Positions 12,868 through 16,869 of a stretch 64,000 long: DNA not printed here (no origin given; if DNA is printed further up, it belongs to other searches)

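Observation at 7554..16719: Cluster of giant secreted and membrane proteins (translationally coupled operon) plus a Cys-rich module protein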

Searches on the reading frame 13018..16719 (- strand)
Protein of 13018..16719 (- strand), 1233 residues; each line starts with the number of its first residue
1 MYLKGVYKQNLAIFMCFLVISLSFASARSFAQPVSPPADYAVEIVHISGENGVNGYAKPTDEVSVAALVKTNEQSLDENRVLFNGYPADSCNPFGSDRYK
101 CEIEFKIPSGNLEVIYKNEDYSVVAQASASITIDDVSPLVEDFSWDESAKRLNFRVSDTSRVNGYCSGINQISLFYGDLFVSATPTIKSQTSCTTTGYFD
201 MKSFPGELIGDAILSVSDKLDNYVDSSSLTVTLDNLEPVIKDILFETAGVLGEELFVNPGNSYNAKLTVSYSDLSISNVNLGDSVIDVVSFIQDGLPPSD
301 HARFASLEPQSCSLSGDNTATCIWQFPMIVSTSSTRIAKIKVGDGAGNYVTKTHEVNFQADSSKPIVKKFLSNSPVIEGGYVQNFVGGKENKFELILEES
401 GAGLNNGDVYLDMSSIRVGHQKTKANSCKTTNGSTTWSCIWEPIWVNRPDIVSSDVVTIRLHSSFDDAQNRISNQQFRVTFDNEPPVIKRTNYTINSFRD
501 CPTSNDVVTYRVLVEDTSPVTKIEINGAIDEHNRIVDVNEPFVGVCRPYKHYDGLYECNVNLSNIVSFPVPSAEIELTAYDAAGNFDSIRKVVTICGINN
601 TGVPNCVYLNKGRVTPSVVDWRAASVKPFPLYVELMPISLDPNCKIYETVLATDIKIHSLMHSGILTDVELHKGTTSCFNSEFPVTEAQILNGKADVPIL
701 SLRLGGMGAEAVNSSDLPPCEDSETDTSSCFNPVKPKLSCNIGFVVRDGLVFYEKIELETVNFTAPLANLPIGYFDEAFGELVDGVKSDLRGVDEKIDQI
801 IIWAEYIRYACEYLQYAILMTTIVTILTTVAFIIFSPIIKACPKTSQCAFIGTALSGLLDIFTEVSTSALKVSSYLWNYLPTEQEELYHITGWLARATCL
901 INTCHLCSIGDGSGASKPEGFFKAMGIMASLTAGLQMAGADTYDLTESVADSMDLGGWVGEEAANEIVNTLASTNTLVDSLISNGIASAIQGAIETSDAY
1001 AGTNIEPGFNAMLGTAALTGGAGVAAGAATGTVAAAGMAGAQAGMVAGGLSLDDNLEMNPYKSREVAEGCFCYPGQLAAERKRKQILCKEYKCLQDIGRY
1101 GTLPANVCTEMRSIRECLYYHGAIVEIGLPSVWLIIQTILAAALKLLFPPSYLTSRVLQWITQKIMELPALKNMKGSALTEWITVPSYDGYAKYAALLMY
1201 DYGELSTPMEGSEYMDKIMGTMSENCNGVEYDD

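Call 3: search_protein_families(library=pfam, proteins=[window:13018-16719:-], max_evalue=1)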
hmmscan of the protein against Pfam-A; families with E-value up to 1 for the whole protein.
window:13018-16719:- (1233 aa): 0 families

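Call 4: search_protein_families(library=ncbifam, proteins=[window:13018-16719:-], max_evalue=1)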
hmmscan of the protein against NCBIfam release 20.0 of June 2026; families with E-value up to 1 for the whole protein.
window:13018-16719:- (1233 aa): 1 family
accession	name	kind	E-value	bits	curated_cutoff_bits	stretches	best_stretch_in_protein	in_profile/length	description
NF047441.1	Lepto_OmpL47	equivalog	0.056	13.1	250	0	462-525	119-184/336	multi-beta-barrel domain surface protein OmpL47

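Call 8: find_homologous_proteins(query=window:13018-16719:-)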
Query window:13018-16719:- (1233 aa): 2 proteins with E <= 0.001 among 8000 candidates.
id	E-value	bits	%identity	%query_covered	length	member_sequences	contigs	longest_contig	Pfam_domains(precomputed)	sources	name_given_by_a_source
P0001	0.0e+0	2824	100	100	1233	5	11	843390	-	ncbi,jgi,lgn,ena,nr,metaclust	ncbi:hypothetical protein HN419_05560 [Candidatus Woesearchaeota archaeon]|jgi:hypothetical protein|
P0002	0.0e+0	1653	59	100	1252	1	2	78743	-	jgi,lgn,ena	jgi:hypothetical protein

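Call 9: find_encoding_contigs(protein=P0002, flank=10000, max_places=4)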
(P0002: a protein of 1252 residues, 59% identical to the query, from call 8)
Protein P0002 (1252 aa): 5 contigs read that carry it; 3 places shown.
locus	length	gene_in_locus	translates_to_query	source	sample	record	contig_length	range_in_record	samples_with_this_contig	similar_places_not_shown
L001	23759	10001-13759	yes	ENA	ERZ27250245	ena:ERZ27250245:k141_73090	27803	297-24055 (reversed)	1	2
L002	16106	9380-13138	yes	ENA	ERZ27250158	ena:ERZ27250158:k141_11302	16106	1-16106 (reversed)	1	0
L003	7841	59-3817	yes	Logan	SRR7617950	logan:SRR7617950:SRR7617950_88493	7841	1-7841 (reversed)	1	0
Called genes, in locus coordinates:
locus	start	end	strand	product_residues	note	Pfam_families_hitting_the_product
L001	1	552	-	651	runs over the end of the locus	PF03030:H_PPase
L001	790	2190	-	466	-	-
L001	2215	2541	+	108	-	-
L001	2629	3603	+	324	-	PF17835:NOG1_N, PF01926:MMR_HSR1, PF02421:FeoB_N, PF06858:NOG1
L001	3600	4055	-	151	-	-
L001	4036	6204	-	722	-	PF00133:tRNA-synt_1, PF09334:tRNA-synt_1g, PF08264:Anticodon_1, PF19303:Anticodon_3, PF01588:tRNA_bind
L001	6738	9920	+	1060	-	PF00133:tRNA-synt_1, PF01921:tRNA-synt_1f (faint), PF09334:tRNA-synt_1g, PF01406:tRNA-synt_1e (weak), PF08264:Anticodon_1, PF19302:DUF5915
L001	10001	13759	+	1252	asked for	-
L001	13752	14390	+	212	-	-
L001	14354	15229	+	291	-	-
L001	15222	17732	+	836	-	-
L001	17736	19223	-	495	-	PF23416:DUF7107 (faint), PF21164:Dumpy_DPY (faint)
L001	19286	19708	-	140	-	PF13404:HTH_AsnC-type (weak), PF13412:HTH_24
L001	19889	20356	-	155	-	PF01037:AsnC_trans_reg (weak)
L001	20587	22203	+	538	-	-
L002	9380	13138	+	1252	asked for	-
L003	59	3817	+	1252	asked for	-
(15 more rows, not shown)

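Call 10: find_encoding_contigs(protein=P0001, flank=10000, max_places=3)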
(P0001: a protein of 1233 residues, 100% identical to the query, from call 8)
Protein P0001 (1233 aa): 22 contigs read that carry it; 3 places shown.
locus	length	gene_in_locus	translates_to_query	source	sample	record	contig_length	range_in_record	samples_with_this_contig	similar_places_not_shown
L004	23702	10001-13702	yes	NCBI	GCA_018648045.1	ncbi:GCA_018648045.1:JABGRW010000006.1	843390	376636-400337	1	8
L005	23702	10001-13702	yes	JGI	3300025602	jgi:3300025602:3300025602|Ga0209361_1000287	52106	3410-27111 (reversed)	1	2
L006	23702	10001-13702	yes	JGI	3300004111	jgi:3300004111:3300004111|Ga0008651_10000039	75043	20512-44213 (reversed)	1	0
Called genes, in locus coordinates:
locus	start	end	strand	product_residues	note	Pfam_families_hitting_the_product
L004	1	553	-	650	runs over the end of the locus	PF03030:H_PPase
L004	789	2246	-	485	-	-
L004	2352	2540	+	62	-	-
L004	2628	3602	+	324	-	PF17835:NOG1_N, PF01926:MMR_HSR1, PF02421:FeoB_N, PF06858:NOG1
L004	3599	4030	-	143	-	-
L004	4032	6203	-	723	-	PF00133:tRNA-synt_1, PF09334:tRNA-synt_1g, PF08264:Anticodon_1 (weak), PF19303:Anticodon_3, PF01588:tRNA_bind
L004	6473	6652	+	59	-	-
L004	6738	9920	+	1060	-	PF00133:tRNA-synt_1, PF01921:tRNA-synt_1f (faint), PF09334:tRNA-synt_1g, PF01406:tRNA-synt_1e (weak), PF08264:Anticodon_1, PF19302:DUF5915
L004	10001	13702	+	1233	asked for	-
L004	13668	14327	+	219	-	-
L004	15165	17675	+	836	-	-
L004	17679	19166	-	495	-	PF23416:DUF7107 (faint), PF21164:Dumpy_DPY (faint)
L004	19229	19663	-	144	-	PF13404:HTH_AsnC-type (weak), PF13412:HTH_24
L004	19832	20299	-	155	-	PF01037:AsnC_trans_reg (weak)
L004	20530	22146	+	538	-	-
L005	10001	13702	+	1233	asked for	-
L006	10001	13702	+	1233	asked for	-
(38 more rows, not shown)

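Call 83: search_protein_families(library=phrogs, proteins=[window:13018-16719:-], max_evalue=0.01)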
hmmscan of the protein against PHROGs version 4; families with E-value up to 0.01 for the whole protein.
window:13018-16719:- (1233 aa): 0 families

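Call 84: search_protein_families(library=padloc, proteins=[window:13018-16719:-], max_evalue=0.01)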
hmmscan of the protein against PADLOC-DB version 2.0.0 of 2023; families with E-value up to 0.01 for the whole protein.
window:13018-16719:- (1233 aa): 0 families

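Call 98: search_solved_structures(query=A4, max_evalue=10)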
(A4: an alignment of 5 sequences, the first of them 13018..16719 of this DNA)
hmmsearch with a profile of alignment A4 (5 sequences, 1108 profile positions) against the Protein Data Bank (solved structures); distinct sequences matched with E-value up to 10: 2.
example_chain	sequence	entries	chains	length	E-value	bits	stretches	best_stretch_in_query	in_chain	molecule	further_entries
3jc8_Ma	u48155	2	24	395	0.01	17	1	559-645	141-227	Type IV pilus biogenesis protein PilM | PilM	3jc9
6zu5_SO0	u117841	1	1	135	2.1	9.3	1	175-225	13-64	uS11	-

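Call 102: search_protein_families(library=pfam, alignment_id=A11, max_evalue=0.01)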
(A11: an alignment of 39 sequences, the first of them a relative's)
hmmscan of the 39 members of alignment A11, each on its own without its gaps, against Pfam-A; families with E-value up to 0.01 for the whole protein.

A. member 1, P0001 (1233 aa): 0 families

B. families by the number of members that match (of 39 scanned): 4 families
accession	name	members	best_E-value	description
PF19077.6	Big_13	6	4.2e-05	Bacterial Ig-like domain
PF24893.1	DUF7743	5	6.9e-07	Domain of unknown function (DUF7743)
PF13750.12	Big_3_3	3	2e-06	Bacterial Ig-like domain (group 3)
PF04888.17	SseC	1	0.0094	Secretion system effector C (SseC) like family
